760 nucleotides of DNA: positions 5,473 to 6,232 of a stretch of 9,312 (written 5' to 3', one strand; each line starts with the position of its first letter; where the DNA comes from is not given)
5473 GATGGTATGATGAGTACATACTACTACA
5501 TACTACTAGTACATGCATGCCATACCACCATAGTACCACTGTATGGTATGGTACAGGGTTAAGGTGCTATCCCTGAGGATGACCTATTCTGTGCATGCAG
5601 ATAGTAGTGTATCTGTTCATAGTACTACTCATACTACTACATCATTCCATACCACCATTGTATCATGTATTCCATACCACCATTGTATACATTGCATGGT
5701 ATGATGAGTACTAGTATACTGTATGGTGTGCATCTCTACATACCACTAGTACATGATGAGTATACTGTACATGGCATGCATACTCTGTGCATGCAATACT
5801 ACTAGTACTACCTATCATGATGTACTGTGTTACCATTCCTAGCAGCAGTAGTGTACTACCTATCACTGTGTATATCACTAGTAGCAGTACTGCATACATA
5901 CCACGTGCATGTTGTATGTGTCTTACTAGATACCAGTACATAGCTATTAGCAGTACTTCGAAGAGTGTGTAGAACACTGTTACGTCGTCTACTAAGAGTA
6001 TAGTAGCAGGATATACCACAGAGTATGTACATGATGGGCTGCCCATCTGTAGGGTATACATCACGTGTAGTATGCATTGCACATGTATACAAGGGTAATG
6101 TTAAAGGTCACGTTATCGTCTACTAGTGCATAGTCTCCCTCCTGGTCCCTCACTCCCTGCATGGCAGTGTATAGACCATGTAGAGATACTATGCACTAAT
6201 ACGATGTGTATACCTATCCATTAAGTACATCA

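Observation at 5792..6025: An isolated piece of nad4, about 75 codons, stranded in 9.3 kb of non-coding repeats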

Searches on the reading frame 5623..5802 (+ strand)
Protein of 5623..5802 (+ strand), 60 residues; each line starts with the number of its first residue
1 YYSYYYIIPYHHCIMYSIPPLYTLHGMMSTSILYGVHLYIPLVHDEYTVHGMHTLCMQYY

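Call 54: search_protein_families(library=pfam, proteins=[window:5623-5802:+], max_evalue=10)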
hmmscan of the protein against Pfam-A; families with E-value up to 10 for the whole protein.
seq(60 aa): 0 families

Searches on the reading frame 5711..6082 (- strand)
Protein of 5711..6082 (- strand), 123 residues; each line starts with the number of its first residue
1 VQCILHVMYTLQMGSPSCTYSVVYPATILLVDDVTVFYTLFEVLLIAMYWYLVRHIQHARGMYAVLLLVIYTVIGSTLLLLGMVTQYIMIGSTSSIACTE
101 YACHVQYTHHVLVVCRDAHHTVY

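Call 4: search_protein_families(library=pfam, proteins=[window:5711-6082:-], max_evalue=10)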
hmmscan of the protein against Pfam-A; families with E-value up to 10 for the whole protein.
window:5711-6082:- (123 aa): 2 families
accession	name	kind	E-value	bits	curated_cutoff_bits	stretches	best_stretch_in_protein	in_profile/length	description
PF00361.26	Proton_antipo_M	-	1.2e-05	25.1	21.5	1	32-96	2-66/294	NADH:quinone oxidoreductase/Mrp antiporter, TM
PF11779.13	SPT_ssu-like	-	0.064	13.3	29.8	1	35-58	30-53/54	Small subunit of serine palmitoyltransferase-like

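Call 5: search_solved_structures(query=window:5711-6082:-, max_evalue=10, show_alignments=3)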
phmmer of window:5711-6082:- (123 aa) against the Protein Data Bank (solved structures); distinct sequences matched with E-value up to 10: 6.
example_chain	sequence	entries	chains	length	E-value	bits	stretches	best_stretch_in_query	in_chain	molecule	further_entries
8qby_M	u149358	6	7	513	0.0032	21.2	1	31-94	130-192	NADH dehydrogenase subunit M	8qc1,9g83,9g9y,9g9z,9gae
8e9g_M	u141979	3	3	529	0.016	19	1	29-98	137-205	NADH-quinone oxidoreductase, M subunit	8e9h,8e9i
9grx_D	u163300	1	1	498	0.5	14.2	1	31-85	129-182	NAD(P)H-quinone oxidoreductase chain 4, chloroplastic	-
5t77_A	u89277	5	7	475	0.61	13.9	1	17-87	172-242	Putative lipid II flippase MurJ | Lipid II flippase MurJ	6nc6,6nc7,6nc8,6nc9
7obq_v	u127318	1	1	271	1.6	12.5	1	35-94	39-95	Signal recognition particle receptor subunit beta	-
8e73_4M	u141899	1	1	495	8.9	10.1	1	29-92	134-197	Nad4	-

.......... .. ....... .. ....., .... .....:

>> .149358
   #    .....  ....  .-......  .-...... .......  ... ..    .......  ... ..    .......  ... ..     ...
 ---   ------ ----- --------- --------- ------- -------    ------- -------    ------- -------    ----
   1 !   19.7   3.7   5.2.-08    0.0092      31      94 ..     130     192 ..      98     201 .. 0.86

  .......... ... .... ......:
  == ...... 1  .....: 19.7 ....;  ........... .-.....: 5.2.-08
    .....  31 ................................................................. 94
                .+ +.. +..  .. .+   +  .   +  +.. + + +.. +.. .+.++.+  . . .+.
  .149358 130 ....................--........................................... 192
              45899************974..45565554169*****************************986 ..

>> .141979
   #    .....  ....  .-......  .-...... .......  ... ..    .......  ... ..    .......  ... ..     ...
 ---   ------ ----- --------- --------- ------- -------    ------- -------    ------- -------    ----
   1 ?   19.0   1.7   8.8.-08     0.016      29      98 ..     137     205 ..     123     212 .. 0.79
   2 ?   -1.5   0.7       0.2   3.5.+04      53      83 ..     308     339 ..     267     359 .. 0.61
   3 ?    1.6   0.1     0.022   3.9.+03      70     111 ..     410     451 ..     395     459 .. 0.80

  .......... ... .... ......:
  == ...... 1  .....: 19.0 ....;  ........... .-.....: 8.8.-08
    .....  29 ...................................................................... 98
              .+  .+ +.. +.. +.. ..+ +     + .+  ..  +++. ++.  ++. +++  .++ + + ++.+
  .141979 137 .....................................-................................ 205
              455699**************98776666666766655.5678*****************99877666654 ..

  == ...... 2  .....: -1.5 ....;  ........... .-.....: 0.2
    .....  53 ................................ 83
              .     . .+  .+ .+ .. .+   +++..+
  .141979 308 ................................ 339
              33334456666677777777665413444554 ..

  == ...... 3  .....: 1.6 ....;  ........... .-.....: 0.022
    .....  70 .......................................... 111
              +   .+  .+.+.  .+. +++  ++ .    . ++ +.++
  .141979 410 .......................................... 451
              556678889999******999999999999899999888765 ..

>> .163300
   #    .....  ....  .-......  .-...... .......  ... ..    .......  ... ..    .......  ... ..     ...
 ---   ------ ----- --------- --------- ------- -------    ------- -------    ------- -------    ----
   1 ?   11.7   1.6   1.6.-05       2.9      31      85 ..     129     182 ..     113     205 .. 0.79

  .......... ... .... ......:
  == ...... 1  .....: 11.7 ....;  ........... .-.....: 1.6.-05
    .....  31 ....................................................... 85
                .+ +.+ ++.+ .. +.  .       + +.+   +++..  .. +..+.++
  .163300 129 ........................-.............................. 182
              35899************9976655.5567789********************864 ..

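Call 8: find_encoding_contigs(protein=window:5714-6082:-, flank=10000, max_places=10)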
Protein window:5714-6082:- (123 aa): no gene with exactly this product is on record in the collection.

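Call 12: find_homologous_proteins(query=window:5714-6082:-, max_evalue=1)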
Query window:5714-6082:-: 17 candidates shared short words with the query, none scored E <= 1.

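Call 22: search_protein_representatives(protein=window:5714-6082:-)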
Query: 123 residues. Proteins with E-value up to 0.001 (for the whole library): 47; up to 1e-10: 6; up to 1e-30: 1. The best 47 are listed.
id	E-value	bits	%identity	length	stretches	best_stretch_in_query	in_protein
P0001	1.7e-35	138.2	73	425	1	2-112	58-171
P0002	6.5e-21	91.2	55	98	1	28-110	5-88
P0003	1.1e-11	61.5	41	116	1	27-115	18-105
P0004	2.1e-11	60.6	47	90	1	27-96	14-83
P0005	4.2e-11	59.6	49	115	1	26-96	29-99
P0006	4.8e-11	59.4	50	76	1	28-93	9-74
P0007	2.4e-10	57.2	50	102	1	30-108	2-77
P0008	6.6e-10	55.7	36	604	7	26-53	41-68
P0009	8.7e-10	55.4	40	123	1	3-102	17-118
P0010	2.3e-08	50.8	46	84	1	36-102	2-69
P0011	2.6e-08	50.6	37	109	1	20-97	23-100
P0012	3.5e-08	50.2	43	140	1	24-96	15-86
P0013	3.7e-08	50.1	48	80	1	29-95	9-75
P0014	1.0e-07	48.6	41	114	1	27-99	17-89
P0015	1.2e-07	48.4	44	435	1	26-113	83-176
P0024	1.7e-06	44.7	41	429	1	27-103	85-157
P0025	2.5e-06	44.2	44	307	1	27-113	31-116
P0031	1.5e-05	41.6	34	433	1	27-116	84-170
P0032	3.2e-05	40.6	35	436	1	27-97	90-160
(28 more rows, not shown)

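Call 25: list_cluster_members(proteins=[P0001, P0002, P0003, P0009, P0015, P0024, P0025, P0031, P0032, P0004])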
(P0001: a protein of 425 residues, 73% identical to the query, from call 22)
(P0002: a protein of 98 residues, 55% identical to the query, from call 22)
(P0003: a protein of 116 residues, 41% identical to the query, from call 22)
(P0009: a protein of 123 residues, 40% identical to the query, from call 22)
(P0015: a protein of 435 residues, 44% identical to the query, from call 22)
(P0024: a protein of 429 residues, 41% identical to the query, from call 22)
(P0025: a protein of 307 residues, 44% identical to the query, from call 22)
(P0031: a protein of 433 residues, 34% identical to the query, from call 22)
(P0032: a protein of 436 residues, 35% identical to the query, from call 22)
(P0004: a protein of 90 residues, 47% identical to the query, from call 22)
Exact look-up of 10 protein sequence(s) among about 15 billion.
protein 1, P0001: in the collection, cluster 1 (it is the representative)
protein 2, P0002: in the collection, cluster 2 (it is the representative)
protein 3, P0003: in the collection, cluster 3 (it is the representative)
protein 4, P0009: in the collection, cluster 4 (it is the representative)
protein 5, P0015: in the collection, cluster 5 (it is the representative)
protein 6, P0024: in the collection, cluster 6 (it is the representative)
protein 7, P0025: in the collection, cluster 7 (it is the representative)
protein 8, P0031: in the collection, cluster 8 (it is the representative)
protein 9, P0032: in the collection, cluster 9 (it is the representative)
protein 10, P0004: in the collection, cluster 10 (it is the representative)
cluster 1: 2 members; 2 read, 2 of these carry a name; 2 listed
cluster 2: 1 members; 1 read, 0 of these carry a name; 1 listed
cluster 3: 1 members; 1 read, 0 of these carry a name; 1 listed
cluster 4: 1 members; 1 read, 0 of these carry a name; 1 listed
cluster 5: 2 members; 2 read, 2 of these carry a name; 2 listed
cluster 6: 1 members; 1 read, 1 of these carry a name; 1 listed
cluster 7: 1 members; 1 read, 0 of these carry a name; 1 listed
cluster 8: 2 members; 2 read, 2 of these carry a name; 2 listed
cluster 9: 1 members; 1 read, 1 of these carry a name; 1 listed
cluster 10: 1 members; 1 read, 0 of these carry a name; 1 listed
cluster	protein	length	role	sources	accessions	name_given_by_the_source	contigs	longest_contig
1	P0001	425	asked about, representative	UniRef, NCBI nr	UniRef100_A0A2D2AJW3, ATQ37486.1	NADH-ubiquinone oxidoreductase chain 4 n=1 Tax=Rhynchopus euleeides TaxID=630703 ... | NADH dehydrogenase subunit 4 [Rhynchopus euleeides]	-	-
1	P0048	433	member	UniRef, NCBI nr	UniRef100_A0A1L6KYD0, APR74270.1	NADH-ubiquinone oxidoreductase chain 4 n=1 Tax=Rhynchopus euleeides TaxID=630703 ... | NADH dehydrogenase subunit 4 [Rhynchopus euleeides]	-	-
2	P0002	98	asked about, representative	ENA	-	-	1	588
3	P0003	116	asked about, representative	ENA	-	-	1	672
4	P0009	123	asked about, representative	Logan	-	-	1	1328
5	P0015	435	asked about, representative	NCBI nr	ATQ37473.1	NADH dehydrogenase subunit 4 [Diplonema sp. ATCC 50224]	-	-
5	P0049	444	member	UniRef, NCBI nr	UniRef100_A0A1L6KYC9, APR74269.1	NADH-ubiquinone oxidoreductase chain 4 n=2 Tax=Diplonema sp. ATCC 50224 TaxID=91375 ... | NADH dehydrogenase subunit 4 [Diplonema sp. ATCC 50224]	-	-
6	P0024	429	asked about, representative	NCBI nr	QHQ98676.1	NADH dehydrogenase subunit 4 [Rhynchopus humris]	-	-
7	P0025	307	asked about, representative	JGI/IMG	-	-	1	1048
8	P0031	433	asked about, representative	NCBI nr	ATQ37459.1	NADH dehydrogenase subunit 4 [Diplonema ambulator]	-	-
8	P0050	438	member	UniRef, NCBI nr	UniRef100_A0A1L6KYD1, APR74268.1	NADH-ubiquinone oxidoreductase chain 4 n=2 Tax=Diplonema ambulator TaxID=182243 ... | NADH dehydrogenase subunit 4 [Diplonema ambulator]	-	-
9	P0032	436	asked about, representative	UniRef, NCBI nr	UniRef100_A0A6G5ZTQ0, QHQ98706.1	NADH-ubiquinone oxidoreductase chain 4 n=1 Tax=Sulcionema specki TaxID=2016126 ... | NADH dehydrogenase subunit 4 [Sulcionema specki]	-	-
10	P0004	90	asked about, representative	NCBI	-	-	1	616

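Call 37: find_encoding_contigs(protein=P0009, flank=5000)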
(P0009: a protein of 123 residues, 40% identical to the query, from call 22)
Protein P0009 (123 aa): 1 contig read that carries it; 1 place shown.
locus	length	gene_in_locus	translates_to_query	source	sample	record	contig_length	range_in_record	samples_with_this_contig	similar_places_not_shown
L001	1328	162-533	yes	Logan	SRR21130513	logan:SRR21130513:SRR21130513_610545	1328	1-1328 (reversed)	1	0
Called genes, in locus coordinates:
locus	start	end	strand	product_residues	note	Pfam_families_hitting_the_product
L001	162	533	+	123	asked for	-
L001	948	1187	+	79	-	-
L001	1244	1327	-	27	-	?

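Call 38: find_encoding_contigs(protein=P0002, flank=5000)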
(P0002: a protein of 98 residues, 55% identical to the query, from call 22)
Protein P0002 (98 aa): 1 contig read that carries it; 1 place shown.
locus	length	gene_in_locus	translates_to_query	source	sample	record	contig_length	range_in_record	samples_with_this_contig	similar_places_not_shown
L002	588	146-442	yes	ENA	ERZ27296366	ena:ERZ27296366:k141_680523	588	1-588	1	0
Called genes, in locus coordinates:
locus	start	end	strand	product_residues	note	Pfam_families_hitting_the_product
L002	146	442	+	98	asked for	PF00361:Proton_antipo_M (weak)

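Call 42: find_encoding_contigs(protein=window:5714-6061:-, flank=10000, max_places=10)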
Protein window:5714-6061:- (116 aa): no gene with exactly this product is on record in the collection.

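Call 43: find_encoding_contigs(protein=window:5714-6046:-, flank=10000, max_places=10)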
Protein window:5714-6046:- (111 aa): no gene with exactly this product is on record in the collection.

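Call 81: find_encoding_contigs(protein=window:5714-6064:-, flank=10000)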
Protein window:5714-6064:- (117 aa): no gene with exactly this product is on record in the collection.

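Call 82: find_encoding_contigs(protein=window:5714-6019:-, flank=10000)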
Protein window:5714-6019:- (102 aa): no gene with exactly this product is on record in the collection.

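Call 83: find_encoding_contigs(protein=window:5714-6082:-, flank=10000)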
Protein seq(123 aa) (123 aa): no gene with exactly this product is on record in the collection.

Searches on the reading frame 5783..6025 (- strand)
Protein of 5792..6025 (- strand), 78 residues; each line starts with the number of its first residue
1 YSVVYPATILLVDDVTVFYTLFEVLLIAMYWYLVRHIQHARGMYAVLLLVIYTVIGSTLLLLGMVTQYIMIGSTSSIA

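Call 4: search_protein_families(library=pfam, proteins=[window:5792-6025:-], max_evalue=10)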
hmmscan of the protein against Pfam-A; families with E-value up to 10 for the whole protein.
window:5792-6025:- (78 aa): 3 families
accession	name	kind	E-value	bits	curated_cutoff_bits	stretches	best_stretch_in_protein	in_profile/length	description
PF00361.26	Proton_antipo_M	-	2.8e-05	23.9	21.5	1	13-74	2-63/294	NADH:quinone oxidoreductase/Mrp antiporter, TM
PF11779.13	SPT_ssu-like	-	0.028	14.5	29.8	1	16-39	30-53/54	Small subunit of serine palmitoyltransferase-like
PF11239.13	DUF3040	-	0.17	12.6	24.7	1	40-73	38-72/84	Protein of unknown function (DUF3040)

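Call 64: search_solved_structures(query=A2, max_evalue=0.01, show_alignments=1)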
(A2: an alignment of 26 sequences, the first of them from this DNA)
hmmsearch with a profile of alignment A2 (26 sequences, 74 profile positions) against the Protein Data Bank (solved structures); distinct sequences matched with E-value up to 0.01: 25.
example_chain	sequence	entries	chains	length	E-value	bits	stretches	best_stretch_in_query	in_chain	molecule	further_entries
8e73_4M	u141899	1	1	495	2.9e-09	40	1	4-70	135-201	Nad4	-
7aqq_M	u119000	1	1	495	4.7e-09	39.3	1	4-69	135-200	NADH-ubiquinone oxidoreductase chain 4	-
7ar7_M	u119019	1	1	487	4.9e-09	39.3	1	4-69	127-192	NADH-ubiquinone oxidoreductase chain 4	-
7aqw_M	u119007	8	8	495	4.9e-09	39.3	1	4-69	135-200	NADH-ubiquinone oxidoreductase chain 4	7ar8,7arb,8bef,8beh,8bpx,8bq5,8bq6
8qby_M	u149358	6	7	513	2.7e-08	36.9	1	6-69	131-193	NADH dehydrogenase subunit M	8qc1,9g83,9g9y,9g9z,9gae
8e9g_M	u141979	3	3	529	9.1e-08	35.2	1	2-64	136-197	NADH-quinone oxidoreductase, M subunit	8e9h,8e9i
7a23_M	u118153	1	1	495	1.6e-07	34.4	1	4-69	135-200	Nad4m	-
9f5x_T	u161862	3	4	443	1.4e-05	28.2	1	3-73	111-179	NADH-ubiquinone oxidoreductase chain 4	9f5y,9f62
7tgh_4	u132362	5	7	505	1.6e-05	28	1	2-61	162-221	NADH-ubiquinone oxidoreductase chain 4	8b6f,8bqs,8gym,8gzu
6g2j_M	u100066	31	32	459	2.4e-05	27.5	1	6-70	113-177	NADH-ubiquinone oxidoreductase chain 4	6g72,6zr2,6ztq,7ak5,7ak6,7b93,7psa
7vys_r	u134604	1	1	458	5.9e-05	26.2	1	5-67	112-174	NADH-ubiquinone oxidoreductase chain 4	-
7v2c_r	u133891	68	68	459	5.9e-05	26.2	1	5-67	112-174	NADH-ubiquinone oxidoreductase chain 4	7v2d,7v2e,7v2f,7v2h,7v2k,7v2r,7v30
5gpn_h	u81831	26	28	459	5.9e-05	26.2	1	5-67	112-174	NADH-ubiquinone oxidoreductase chain 4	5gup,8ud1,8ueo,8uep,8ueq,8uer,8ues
9cwt_r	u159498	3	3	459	0.00019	24.5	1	5-68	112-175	NADH-ubiquinone oxidoreductase chain 4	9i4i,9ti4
5xtc_r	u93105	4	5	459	0.00019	24.5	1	5-68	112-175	NADH-ubiquinone oxidoreductase chain 4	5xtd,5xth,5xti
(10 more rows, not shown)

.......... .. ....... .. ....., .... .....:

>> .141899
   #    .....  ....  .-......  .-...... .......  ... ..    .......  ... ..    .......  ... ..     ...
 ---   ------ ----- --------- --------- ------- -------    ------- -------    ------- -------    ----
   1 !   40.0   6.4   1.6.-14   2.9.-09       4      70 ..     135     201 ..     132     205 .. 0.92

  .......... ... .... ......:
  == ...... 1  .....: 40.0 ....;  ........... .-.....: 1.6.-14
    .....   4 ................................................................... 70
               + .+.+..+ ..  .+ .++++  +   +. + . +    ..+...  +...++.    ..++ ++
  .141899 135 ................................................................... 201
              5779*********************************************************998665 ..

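Call 65: find_related_loci(query=window:5783-6004:-, collection=metagenome_contigs, flank=10000)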
Query seq(74 aa) (74 aa) in metagenome_contigs; peptide patterns used: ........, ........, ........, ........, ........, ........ (x = any residue, [..] = any of these).
433 stretches matched a pattern, but none encodes a relative of the query by tblastn (E <= 1e-3).
